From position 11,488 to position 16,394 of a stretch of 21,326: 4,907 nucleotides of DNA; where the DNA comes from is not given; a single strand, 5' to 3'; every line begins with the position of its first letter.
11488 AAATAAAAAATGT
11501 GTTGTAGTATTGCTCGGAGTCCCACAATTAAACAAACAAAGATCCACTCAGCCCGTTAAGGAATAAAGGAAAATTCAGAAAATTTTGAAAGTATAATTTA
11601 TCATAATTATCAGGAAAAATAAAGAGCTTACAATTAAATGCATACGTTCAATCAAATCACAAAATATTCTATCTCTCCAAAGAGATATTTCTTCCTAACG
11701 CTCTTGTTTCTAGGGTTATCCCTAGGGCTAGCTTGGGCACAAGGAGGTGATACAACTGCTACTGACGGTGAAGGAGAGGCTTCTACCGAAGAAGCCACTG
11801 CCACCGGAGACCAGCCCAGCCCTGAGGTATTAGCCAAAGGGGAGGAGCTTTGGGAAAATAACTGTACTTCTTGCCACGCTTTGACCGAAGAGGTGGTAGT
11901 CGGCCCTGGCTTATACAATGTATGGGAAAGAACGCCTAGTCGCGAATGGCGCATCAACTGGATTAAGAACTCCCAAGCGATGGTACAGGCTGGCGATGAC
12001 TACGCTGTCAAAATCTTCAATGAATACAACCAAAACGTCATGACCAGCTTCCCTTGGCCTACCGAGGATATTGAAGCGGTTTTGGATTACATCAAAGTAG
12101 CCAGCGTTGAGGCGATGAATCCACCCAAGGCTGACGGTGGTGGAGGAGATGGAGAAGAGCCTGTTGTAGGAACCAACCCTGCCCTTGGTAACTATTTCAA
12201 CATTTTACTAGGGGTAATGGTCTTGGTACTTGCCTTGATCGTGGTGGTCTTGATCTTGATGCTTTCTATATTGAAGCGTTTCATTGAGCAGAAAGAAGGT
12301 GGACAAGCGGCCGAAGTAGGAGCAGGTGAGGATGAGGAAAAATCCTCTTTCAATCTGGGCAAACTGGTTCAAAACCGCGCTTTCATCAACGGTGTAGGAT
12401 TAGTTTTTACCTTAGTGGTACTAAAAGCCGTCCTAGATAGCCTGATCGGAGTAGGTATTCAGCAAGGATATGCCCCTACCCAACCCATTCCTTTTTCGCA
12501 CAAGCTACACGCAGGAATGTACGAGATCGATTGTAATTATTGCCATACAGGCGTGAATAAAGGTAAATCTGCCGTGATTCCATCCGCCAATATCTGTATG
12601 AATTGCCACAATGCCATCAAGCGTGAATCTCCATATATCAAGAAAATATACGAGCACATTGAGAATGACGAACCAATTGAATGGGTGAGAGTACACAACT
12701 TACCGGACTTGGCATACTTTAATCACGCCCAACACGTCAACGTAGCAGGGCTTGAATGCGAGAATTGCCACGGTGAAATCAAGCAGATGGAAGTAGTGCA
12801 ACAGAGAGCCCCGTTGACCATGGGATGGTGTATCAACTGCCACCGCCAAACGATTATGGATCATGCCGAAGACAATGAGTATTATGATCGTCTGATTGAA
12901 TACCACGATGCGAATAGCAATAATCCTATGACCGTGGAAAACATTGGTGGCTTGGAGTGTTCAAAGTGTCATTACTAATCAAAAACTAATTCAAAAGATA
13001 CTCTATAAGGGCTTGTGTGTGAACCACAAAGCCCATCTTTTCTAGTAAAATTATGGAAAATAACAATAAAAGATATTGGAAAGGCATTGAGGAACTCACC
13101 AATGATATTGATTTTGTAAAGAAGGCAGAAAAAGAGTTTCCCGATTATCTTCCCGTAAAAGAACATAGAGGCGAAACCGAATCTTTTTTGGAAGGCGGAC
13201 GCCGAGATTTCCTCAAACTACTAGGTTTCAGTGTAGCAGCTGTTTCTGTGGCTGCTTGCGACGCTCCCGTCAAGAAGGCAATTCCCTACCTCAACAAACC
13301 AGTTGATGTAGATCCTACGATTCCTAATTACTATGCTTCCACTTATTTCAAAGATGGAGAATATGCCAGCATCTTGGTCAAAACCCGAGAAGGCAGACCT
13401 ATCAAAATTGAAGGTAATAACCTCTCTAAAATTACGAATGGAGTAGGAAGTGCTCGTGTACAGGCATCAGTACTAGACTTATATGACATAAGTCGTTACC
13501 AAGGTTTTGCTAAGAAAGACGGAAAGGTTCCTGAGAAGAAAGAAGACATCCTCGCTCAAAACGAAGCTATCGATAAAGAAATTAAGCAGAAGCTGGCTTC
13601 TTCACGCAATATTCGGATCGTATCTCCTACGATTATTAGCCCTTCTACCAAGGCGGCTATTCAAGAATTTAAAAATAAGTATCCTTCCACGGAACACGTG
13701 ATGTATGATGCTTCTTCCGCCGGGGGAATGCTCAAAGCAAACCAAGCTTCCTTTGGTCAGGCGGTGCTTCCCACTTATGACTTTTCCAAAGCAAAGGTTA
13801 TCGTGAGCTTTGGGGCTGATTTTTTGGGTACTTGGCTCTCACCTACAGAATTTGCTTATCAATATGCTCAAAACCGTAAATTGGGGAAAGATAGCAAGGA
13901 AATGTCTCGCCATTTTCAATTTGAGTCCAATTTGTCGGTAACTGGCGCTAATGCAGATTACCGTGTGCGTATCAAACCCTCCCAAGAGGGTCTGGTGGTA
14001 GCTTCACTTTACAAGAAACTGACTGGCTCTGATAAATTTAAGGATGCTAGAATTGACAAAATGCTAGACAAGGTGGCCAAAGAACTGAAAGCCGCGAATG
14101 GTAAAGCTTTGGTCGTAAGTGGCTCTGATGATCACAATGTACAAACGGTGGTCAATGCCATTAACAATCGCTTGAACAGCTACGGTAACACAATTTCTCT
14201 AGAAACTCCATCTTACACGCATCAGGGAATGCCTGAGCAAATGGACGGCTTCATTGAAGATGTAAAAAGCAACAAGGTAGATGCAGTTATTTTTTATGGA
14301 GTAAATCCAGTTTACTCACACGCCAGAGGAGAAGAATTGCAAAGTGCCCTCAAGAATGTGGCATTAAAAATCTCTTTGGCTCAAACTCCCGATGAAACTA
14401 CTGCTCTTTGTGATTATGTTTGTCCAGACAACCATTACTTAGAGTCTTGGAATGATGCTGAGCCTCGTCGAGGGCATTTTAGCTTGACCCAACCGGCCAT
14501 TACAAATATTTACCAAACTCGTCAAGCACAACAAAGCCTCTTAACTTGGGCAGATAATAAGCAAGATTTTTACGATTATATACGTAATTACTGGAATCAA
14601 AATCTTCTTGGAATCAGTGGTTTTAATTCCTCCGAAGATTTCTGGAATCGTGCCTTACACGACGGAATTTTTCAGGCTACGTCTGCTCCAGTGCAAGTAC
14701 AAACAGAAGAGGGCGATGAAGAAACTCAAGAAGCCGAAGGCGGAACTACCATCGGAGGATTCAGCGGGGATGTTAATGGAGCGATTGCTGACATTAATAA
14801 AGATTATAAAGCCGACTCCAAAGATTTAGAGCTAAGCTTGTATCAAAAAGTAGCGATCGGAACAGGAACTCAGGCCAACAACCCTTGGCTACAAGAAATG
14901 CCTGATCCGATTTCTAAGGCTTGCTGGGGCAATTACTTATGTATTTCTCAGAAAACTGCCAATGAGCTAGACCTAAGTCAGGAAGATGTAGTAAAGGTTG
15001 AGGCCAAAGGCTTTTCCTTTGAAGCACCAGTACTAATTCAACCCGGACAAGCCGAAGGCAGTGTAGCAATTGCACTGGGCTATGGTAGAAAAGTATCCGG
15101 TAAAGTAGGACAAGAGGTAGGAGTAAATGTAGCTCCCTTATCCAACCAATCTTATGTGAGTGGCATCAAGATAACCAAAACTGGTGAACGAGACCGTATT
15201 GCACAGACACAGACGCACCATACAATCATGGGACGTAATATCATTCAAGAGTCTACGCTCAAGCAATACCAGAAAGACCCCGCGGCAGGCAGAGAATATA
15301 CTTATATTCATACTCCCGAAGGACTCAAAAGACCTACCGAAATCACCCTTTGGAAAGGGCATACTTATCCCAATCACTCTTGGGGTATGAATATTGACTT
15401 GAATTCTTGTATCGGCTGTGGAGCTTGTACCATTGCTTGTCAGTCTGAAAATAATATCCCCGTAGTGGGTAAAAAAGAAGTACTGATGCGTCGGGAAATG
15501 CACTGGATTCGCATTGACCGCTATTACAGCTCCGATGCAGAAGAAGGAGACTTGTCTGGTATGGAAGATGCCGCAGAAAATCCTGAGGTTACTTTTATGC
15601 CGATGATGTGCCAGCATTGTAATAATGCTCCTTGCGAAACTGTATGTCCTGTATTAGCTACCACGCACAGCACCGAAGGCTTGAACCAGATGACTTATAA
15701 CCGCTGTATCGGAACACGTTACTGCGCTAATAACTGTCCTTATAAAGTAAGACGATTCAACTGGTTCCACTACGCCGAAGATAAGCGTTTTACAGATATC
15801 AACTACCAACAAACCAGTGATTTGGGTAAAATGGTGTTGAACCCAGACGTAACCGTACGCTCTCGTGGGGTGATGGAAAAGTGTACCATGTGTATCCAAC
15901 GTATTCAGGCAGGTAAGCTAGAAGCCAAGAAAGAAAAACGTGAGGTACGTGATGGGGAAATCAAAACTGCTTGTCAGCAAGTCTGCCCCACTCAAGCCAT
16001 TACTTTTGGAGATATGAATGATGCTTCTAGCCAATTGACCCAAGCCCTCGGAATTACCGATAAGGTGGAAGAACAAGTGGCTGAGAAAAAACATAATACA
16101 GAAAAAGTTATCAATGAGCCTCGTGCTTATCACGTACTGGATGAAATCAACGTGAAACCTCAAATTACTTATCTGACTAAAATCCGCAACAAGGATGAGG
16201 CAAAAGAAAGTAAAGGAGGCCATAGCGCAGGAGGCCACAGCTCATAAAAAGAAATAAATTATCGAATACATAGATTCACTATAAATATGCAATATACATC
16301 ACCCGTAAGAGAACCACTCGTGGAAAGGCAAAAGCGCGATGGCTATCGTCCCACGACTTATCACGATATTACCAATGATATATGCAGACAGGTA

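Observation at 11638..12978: ActA carries six CXXCH motifs: an extra class-I cytochrome c module and two internal TM helices fused ahead of the pentahaem domain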

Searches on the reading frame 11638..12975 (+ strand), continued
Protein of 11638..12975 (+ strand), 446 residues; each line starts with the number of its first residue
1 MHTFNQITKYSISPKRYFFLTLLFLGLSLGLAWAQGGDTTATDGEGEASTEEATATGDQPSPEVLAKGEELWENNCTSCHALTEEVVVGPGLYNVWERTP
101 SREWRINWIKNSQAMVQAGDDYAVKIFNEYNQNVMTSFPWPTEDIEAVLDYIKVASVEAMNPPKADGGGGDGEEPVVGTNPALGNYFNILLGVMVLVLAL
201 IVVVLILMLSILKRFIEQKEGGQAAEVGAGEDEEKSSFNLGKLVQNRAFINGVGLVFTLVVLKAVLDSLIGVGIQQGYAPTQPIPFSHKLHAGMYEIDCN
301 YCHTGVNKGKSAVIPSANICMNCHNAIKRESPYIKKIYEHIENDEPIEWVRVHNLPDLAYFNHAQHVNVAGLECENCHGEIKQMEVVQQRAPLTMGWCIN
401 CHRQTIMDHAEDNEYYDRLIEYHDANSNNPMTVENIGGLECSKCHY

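Call 38: predict_structure(alignment_id=A1)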
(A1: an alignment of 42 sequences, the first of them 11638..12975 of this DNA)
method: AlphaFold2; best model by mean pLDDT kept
length: 446 residues; sequences in the alignment: 42
mean_pLDDT: 63.4   pTM: 0.37
mean pLDDT of the five models: 63.4, 62.9, 62.9, 59.3, 57.8
residues with pLDDT >= 90: 68; 70-90: 124; 50-70: 100; < 50: 154
segments of 3 or more residues with pLDDT < 50: 1-9, 32-56, 167-180, 224-234, 271-328, 363-372, 392-402, 438-446
pLDDT, mean of each block of 10 residues (from residue 1): 44 72 76 40 36 55 97 91 86 88 94 93 89 77 97 92 54 41 68 86 85 74 47 52 74 80 67 33 34 35 35 33 39 61 66 53 44 54 59 42 56 69 84 59 33
secondary structure, 60 per line:
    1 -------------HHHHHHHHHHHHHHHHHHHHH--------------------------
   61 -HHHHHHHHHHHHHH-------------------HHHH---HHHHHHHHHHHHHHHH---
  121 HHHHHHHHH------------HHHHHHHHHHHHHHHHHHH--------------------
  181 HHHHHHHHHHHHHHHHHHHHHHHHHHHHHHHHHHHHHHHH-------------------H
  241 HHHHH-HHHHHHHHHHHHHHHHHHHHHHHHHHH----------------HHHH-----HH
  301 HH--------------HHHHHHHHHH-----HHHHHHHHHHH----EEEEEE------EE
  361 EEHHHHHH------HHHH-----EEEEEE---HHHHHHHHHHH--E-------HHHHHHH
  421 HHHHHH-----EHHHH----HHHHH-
elements in order: H14-34 H62-75 H95-98 H102-117 H121-129 H142-160 H181-220 H240-245 H247-273 H290-293 H299-302 H317-326 H332-342 E347-352 E359-362 H363-368 H375-378 E384-389 H393-403 H414-426 H433-436 H441-445

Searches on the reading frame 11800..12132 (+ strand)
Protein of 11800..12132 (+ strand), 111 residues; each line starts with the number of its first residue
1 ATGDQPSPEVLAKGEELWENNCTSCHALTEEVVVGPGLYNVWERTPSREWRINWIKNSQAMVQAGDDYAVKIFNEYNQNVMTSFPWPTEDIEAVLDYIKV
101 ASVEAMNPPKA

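Call 35: predict_structure(alignment_id=A2)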
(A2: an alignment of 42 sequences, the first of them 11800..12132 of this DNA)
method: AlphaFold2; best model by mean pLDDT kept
length: 111 residues; sequences in the alignment: 42
mean_pLDDT: 93.1   pTM: 0.85
mean pLDDT of the five models: 93.1, 92.6, 91.9, 90.0, 88.2
residues with pLDDT >= 90: 98; 70-90: 7; 50-70: 4; < 50: 2
segments of 3 or more residues with pLDDT < 50: none
pLDDT, mean of each block of 10 residues (from residue 1): 75 98 97 95 95 98 98 93 96 97 86 58
secondary structure, 60 per line:
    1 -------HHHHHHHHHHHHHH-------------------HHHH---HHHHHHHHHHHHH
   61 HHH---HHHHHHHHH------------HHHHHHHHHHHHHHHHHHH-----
elements in order: H8-21 H41-44 H48-63 H67-75 H88-106

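Call 39: fold_search(model_id=the predicted structure, library=pdb)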
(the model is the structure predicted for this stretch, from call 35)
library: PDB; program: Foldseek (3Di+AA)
matches with E <= 10: 116; with E <= 0.001: 4
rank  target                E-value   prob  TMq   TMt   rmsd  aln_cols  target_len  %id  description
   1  3cp5                  5.3e-06  1.00  0.78  0.75   2.5       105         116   28  Cytochrome c from rhodothermus marinus (released 2008-10-28)
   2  6cun                  2.6e-05  1.00  0.74  0.73   2.6       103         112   26  Engineered Cytochrome c from Rhodothermus marinus (Rma TDE) bound to carbene intermediate (1-ethoxy-1-oxopropan-2-yliden (released 2018-06-27)
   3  6cuk                  5.1e-05  1.00  0.77  0.74   2.5       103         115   26  Engineered Cytochrome c from Rhodothermus marinus, Rma TDE (released 2018-06-27)
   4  2l4d_MODEL_1_A        3.2e-04  1.00  0.71  0.74   3.2       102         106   22  cytochrome c domain of pp3183 protein from Pseudomonas putida (released 2011-01-26)
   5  3nwv_A                1.4e-02  1.00  0.60  0.64   3.7       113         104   13  Human cytochrome c G41S (released 2011-03-09)
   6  3o0r_C                1.5e-02  1.00  0.54  0.44   5.8       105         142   23  Crystal structure of nitric oxide reductase from Pseudomonas aeruginosa in complex with antibody fragment (released 2010-12-29)
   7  3cyt_I                2.6e-02  1.00  0.58  0.62   4.1       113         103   12  REDOX CONFORMATION CHANGES IN REFINED TUNA CYTOCHROME C (released 1980-09-16)
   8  3m97                  2.8e-02  0.99  0.54  0.51   7.1       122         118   19  Structure of the soluble domain of cytochrome c552 with its flexible linker segment from Paracoccus denitrificans (released 2010-07-21)
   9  1s6v_B                2.8e-02  0.99  0.49  0.51   7.6       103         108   17  Structure of a cytochrome c peroxidase-cytochrome c site specific cross-link (released 2004-04-27)
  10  1csw                  2.9e-02  1.00  0.54  0.56   5.5       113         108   15  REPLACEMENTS IN A CONSERVED LEUCINE CLUSTER IN THE HYDROPHOBIC HEME POCKET OF CYTOCHROME C (released 1995-01-26)
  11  7ljx_A                3.1e-02  1.00  0.62  0.66   3.1       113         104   12  Oxidized rat cytochrome c mutant (K53Q) (released 2021-05-12)
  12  5exq_A                3.1e-02  1.00  0.60  0.63   3.7       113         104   12  Human cytochrome c Y48H (released 2016-11-30)
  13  8gth_D                3.1e-02  1.00  0.53  0.57   5.0       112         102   23  Crystal strucuture of cyt c551 from anoxygenic phototrophic bacterium Roseiflexus castenholzii (released 2023-09-13)
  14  5c9m_A                3.5e-02  1.00  0.62  0.66   2.8       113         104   12  The structure of oxidized rat cytochrome c (T28A) at 1.362 angstroms resolution. (released 2016-09-21)
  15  8gth_A                3.5e-02  0.99  0.52  0.55   5.7       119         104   24  Crystal strucuture of cyt c551 from anoxygenic phototrophic bacterium Roseiflexus castenholzii (released 2023-09-13)
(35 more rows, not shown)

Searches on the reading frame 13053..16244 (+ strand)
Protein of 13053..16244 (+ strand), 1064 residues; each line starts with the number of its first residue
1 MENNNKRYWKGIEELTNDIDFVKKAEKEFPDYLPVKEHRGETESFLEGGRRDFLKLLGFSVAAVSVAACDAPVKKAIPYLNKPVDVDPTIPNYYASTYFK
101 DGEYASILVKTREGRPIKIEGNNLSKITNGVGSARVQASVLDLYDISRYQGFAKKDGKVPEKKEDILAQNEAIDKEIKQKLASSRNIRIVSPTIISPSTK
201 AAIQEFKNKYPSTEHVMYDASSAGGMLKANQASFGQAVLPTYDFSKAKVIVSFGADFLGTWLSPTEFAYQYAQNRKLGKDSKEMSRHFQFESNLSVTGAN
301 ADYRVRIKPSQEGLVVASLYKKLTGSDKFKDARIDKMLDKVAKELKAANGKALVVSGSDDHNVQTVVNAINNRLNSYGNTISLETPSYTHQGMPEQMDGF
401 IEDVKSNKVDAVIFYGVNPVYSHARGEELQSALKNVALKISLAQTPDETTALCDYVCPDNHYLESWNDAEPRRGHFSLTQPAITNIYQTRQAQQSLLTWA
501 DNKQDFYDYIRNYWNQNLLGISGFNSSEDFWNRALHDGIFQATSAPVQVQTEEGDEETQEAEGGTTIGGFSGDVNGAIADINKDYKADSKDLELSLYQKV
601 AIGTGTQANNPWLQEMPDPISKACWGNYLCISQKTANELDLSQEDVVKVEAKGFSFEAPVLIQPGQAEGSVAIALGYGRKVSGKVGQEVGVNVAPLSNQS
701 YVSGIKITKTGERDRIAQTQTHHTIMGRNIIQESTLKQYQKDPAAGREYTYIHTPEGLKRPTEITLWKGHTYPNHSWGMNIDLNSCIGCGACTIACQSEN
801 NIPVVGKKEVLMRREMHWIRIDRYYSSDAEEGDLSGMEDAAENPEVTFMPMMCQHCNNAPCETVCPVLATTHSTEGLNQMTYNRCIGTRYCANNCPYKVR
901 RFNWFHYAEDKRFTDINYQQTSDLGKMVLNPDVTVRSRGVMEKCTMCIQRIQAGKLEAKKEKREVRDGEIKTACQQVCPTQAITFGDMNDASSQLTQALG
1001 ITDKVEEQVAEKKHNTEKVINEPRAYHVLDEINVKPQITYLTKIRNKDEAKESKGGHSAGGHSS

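Call 7: search_protein_families(library=pfam, proteins=[window:13053-16244:+], max_evalue=0.001)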
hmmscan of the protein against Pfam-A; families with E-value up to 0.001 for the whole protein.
window:13053-16244:+ (1064 aa): 8 families
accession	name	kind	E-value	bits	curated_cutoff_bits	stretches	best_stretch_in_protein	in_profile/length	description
PF12838.12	Fer4_7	-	5.5e-15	56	27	2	785-867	1-50/52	4Fe-4S dicluster domain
PF13247.11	Fer4_11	-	9.2e-13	48.7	26.2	1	846-907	3-66/100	4Fe-4S dicluster domain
PF13183.11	Fer4_8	-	6.7e-10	39.8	27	1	783-867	2-66/68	4Fe-4S dicluster domain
PF13237.11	Fer4_10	-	2.5e-06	27.8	25.5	0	779-797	2-21/53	4Fe-4S dicluster domain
PF12837.12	Fer4_6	-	8.7e-06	25.9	25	0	780-796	3-19/24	4Fe-4S binding domain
PF25160.1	LdpA_Fe-S-bd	-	1.1e-05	25.6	27.6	0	858-898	6-41/49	LdpA Fe-S cluster-binding domain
PF01568.27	Molydop_binding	-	3.1e-05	24.4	26.8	1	626-693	28-91/110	Molydopterin dinucleotide binding domain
PF12797.12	Fer4_2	-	0.00025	21.3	24.5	1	781-796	5-20/22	4Fe-4S binding domain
